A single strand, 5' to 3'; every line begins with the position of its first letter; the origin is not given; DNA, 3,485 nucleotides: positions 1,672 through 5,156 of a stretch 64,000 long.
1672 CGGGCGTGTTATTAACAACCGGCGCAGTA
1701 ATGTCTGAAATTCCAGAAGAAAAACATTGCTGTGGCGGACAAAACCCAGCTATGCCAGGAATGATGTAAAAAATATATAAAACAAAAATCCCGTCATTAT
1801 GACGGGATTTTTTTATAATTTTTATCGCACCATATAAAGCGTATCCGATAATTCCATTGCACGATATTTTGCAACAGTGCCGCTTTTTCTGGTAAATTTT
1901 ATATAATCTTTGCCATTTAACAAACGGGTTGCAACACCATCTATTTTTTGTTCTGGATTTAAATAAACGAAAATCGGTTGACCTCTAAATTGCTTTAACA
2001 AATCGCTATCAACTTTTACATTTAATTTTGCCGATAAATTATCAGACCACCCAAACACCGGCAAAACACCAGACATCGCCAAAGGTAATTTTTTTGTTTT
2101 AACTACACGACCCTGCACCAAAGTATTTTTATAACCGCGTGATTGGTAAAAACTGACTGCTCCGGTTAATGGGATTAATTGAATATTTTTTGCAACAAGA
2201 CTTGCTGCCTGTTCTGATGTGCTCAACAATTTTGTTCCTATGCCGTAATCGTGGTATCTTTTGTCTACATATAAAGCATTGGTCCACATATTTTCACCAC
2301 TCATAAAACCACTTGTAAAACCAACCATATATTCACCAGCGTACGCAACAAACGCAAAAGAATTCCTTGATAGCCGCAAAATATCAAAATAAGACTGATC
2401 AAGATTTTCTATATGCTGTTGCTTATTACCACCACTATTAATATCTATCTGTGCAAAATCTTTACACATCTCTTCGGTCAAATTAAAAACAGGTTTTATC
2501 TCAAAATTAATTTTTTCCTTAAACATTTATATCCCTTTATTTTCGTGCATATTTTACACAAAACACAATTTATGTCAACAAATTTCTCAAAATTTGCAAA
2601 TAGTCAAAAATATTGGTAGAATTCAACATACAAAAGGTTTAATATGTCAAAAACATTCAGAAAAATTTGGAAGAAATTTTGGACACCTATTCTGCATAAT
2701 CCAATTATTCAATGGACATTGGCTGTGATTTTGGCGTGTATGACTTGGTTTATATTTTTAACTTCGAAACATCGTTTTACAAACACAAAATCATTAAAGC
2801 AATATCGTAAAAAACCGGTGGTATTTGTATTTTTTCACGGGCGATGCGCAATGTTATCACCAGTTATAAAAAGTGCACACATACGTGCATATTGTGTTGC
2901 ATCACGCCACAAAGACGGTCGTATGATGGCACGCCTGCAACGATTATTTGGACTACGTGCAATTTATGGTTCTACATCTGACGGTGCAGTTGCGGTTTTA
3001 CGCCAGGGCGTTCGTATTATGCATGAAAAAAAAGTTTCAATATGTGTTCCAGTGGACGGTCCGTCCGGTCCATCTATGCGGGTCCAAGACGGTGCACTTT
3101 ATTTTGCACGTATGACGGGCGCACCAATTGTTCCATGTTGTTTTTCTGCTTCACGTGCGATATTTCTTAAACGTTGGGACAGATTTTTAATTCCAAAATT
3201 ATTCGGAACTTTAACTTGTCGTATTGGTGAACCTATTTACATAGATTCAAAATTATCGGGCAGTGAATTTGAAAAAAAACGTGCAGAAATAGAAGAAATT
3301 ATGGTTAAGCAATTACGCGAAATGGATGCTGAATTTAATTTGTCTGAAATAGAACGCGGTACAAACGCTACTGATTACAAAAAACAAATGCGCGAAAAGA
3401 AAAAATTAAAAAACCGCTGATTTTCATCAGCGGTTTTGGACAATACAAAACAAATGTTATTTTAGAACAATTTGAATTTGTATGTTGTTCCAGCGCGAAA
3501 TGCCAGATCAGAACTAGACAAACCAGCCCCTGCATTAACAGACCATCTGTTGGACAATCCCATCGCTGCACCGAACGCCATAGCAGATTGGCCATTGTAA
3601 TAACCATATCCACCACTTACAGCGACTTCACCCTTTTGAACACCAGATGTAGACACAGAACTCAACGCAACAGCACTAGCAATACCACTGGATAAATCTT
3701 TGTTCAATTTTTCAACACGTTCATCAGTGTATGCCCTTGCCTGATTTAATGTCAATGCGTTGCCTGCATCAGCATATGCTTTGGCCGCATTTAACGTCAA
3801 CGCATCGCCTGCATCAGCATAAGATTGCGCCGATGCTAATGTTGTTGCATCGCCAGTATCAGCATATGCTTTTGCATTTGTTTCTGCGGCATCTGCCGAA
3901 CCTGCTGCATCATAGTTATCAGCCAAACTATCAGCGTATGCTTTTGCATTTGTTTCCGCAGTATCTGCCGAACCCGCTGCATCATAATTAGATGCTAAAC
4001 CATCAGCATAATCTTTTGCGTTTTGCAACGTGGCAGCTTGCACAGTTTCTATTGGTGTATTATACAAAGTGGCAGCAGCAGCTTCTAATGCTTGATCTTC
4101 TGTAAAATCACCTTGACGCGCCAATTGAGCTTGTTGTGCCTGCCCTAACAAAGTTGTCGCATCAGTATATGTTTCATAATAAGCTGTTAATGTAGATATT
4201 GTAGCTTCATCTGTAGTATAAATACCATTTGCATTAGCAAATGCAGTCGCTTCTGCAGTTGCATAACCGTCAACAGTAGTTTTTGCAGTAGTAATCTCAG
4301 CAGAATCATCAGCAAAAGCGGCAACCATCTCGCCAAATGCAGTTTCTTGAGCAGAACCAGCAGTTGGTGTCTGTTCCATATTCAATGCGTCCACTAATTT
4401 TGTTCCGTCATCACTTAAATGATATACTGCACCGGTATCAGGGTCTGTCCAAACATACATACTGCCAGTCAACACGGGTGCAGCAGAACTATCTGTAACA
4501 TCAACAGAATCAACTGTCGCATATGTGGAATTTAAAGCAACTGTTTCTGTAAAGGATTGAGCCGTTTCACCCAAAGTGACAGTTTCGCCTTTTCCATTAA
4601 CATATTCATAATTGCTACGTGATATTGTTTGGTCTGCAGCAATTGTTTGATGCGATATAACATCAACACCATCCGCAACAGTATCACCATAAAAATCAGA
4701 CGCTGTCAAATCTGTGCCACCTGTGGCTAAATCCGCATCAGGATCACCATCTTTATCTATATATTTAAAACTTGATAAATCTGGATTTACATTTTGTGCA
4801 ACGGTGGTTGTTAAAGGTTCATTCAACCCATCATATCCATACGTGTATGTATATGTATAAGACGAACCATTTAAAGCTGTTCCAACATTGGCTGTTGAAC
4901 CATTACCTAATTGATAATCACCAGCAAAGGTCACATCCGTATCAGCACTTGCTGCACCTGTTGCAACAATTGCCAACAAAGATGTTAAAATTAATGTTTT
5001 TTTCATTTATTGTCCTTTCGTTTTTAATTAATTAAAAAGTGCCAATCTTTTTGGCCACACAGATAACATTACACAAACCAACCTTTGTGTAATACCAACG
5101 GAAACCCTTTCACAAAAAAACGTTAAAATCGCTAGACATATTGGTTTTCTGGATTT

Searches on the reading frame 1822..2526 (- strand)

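Call 55: search_protein_families(library=pfam, proteins=[window:1822-2526:-], max_evalue=0.001)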
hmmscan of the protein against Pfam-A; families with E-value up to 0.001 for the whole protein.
window:1822-2526:- (234 aa): 3 families
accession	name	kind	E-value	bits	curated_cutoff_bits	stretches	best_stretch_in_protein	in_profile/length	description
PF13508.13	Acetyltransf_7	-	1.7e-10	41.6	27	1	56-133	3-83/84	Acetyltransferase (GNAT) domain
PF13673.13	Acetyltransf_10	-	2.7e-09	37.5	23.6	1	53-135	28-110/128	Acetyltransferase (GNAT) domain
PF00583.31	Acetyltransf_1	-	2.4e-08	34.7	20.7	1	44-132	18-116/116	Acetyltransferase (GNAT) family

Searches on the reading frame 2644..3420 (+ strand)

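Call 55: search_protein_families(library=pfam, proteins=[window:2644-3420:+], max_evalue=0.001)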
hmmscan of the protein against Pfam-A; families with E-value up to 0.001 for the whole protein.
window:2644-3420:+ (258 aa): 1 family
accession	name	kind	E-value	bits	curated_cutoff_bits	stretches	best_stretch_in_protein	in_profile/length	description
PF04028.18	DUF374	-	9.1e-16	57.7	26.8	1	79-143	5-68/69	Domain of unknown function (DUF374)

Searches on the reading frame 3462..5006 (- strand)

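Call 33: search_protein_families(library=pfam, proteins=[window:3462-5006:-], max_evalue=0.01)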
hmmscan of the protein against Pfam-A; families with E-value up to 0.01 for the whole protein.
window:3462-5006:- (514 aa): 1 family
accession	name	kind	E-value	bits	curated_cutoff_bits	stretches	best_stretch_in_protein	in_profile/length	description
PF03895.21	YadA_anchor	-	2.3e-09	37.6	22.7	1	457-511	5-60/60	YadA-like membrane anchor domain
